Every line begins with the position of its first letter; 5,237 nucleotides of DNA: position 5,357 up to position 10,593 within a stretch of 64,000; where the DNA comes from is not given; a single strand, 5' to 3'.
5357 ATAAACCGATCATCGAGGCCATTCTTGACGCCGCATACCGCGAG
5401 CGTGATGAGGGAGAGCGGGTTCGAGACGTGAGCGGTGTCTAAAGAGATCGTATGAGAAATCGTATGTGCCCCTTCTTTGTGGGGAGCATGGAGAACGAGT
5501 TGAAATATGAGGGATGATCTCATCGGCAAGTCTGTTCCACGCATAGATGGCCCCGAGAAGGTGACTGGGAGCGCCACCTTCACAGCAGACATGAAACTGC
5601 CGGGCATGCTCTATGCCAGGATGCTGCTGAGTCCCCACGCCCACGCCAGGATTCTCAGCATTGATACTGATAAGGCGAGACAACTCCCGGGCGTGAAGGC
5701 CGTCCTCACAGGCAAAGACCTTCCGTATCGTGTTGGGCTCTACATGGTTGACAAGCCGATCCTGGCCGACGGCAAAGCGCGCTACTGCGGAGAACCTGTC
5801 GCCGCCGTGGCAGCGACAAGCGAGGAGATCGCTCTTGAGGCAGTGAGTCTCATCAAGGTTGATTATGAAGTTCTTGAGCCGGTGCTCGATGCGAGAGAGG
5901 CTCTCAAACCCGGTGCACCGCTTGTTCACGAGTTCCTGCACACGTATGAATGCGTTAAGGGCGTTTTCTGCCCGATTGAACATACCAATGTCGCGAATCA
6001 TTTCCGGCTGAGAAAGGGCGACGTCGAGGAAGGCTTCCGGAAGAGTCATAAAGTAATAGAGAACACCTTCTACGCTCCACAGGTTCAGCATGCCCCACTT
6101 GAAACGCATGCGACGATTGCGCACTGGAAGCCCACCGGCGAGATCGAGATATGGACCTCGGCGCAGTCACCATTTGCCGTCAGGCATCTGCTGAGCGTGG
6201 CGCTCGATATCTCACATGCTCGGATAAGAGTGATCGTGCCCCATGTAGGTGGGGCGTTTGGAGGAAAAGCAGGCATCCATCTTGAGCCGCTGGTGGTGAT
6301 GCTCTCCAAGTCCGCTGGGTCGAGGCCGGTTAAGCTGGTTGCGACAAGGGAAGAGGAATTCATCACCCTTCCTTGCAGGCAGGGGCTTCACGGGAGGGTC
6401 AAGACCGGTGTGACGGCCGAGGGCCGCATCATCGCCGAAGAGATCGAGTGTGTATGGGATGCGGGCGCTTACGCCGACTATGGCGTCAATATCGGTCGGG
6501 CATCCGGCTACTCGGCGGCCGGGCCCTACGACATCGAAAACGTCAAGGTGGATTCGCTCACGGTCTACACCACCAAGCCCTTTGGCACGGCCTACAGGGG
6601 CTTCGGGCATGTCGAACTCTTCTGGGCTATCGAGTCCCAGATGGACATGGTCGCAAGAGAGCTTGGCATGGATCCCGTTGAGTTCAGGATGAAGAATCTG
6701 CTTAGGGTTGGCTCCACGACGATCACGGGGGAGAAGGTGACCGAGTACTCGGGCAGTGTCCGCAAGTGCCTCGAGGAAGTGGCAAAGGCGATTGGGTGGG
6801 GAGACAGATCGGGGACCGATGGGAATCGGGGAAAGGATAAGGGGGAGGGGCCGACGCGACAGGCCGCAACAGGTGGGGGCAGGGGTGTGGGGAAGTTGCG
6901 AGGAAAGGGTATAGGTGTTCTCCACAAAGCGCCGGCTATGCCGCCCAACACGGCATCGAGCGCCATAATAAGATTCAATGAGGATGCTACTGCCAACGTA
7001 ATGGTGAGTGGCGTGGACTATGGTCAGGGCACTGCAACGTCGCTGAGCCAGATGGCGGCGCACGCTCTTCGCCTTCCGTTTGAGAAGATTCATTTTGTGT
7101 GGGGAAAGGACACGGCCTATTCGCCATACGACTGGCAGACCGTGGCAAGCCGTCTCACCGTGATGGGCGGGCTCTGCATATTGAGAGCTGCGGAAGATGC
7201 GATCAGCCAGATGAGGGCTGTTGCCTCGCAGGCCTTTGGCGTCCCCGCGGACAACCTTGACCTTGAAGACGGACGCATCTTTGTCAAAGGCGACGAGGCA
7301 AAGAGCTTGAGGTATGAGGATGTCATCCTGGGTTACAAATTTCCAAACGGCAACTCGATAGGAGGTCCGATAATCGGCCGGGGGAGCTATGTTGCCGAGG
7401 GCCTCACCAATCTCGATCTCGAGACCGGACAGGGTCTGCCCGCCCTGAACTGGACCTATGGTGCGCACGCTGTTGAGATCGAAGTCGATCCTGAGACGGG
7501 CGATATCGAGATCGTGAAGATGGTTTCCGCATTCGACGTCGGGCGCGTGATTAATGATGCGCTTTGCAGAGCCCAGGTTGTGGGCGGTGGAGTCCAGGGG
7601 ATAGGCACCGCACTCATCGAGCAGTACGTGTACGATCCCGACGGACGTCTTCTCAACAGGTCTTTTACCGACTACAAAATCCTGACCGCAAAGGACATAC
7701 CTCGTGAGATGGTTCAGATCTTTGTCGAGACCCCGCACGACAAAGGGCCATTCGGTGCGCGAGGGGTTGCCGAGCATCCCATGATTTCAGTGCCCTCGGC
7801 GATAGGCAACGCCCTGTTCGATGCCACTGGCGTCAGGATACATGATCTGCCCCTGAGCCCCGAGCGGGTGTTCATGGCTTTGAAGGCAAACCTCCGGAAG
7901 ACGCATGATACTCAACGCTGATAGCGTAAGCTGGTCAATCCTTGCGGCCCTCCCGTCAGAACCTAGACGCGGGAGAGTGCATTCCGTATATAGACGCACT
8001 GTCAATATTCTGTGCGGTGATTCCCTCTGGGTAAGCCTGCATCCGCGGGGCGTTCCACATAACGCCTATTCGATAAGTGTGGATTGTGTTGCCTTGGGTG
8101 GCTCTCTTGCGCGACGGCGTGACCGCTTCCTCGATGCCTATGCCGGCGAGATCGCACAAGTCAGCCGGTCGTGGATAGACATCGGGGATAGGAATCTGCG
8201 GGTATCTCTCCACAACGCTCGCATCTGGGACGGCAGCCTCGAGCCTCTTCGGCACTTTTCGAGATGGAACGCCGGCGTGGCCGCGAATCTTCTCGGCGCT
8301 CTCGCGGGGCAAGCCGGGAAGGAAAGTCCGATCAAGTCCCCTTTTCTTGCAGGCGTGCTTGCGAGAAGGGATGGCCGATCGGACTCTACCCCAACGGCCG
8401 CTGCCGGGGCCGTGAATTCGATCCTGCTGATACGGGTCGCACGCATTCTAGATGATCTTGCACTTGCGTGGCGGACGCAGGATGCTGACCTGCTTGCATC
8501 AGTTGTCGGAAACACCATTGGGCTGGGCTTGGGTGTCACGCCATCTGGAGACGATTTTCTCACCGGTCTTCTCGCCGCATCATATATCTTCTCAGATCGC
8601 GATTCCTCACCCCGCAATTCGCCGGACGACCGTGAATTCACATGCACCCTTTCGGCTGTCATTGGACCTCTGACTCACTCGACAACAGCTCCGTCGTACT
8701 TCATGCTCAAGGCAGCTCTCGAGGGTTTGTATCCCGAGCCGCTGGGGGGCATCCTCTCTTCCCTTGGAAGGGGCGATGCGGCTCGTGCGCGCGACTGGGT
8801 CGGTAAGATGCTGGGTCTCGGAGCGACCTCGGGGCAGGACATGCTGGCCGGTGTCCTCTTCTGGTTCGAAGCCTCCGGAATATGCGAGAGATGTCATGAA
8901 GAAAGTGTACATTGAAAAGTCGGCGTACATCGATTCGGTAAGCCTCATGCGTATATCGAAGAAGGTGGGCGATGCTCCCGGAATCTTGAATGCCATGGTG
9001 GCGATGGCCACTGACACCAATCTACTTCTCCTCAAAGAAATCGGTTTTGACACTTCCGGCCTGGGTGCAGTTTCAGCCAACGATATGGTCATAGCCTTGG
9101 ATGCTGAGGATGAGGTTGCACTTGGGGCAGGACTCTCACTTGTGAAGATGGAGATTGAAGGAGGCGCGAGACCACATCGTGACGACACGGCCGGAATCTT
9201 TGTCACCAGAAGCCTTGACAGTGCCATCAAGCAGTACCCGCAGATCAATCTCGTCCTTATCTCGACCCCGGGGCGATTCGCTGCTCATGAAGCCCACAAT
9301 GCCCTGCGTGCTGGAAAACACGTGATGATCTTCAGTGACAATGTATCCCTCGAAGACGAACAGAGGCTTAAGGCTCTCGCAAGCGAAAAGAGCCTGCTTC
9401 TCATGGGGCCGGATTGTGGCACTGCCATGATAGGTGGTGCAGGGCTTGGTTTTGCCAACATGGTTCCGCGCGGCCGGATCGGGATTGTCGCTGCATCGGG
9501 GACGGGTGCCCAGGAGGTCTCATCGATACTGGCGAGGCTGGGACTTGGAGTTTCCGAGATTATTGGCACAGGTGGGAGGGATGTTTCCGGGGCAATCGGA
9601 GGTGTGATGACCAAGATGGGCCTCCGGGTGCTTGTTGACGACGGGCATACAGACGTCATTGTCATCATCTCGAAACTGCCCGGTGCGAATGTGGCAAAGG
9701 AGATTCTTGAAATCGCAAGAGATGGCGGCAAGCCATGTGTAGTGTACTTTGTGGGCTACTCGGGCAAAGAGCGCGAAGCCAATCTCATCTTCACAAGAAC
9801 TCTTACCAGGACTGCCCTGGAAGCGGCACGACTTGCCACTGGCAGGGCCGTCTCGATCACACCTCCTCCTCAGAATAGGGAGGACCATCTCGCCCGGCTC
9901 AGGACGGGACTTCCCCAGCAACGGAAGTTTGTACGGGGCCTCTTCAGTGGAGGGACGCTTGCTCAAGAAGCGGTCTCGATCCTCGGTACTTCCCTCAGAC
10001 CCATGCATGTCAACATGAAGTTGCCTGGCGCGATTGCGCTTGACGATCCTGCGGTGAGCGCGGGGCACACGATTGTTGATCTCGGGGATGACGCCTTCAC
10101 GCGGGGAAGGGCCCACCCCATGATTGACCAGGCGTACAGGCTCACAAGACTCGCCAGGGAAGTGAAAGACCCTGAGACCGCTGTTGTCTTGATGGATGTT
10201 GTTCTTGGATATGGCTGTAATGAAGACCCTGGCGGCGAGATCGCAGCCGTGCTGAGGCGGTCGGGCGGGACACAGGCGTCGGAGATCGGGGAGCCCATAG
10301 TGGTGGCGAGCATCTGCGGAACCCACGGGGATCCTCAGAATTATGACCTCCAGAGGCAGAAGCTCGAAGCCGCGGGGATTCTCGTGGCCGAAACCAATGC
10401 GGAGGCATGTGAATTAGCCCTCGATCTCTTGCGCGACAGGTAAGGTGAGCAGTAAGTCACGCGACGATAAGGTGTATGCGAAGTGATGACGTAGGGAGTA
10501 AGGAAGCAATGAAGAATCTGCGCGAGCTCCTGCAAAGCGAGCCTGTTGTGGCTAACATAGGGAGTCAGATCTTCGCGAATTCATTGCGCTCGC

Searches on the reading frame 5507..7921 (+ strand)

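Call 49: search_protein_families(library=pfam, proteins=[window:5507-7921:+], max_evalue=0.00001)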
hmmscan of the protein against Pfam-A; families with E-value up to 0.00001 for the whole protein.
window:5507-7921:+ (804 aa): 3 families
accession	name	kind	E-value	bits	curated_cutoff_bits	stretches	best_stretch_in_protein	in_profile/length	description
PF02738.23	MoCoBD_1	-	2e-76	256.7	27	1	160-398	7-244/244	Molybdopterin cofactor-binding domain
PF20256.3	MoCoBD_2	-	3.5e-74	250.3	27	1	459-732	20-283/283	Molybdopterin cofactor-binding domain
PF01315.27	Ald_Xan_dh_C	-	9.5e-31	106.8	31.3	1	20-123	1-109/110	Aldehyde oxidase and xanthine dehydrogenase, a/b hammerhead domain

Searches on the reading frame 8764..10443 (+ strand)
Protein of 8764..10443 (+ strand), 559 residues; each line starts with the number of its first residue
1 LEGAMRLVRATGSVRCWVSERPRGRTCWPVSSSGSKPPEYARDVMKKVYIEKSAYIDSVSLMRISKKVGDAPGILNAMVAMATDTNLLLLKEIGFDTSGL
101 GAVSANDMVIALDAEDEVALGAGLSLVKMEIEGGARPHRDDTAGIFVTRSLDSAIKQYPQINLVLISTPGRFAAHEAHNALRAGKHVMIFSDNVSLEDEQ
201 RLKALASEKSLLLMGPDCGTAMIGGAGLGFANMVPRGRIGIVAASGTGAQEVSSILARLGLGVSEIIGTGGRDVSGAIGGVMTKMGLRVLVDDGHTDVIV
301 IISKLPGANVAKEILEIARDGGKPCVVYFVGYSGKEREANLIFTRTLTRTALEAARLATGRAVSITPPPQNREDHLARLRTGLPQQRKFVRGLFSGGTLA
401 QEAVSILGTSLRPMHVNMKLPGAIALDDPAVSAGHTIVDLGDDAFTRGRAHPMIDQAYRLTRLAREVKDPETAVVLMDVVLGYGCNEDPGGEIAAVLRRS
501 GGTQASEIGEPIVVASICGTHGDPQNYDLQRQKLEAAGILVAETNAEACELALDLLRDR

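Call 49: search_protein_families(library=pfam, proteins=[window:8764-10443:+], max_evalue=0.00001)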
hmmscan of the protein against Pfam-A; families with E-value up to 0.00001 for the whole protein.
window:8764-10443:+ (559 aa): 2 families
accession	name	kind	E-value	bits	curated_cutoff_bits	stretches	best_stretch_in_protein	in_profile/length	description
PF00549.24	Ligase_CoA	-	1.4e-31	109.7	24.5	1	393-552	1-125/128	CoA-ligase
PF02629.25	CoA_binding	-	2e-09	38.5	22.3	0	238-329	5-95/97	CoA binding domain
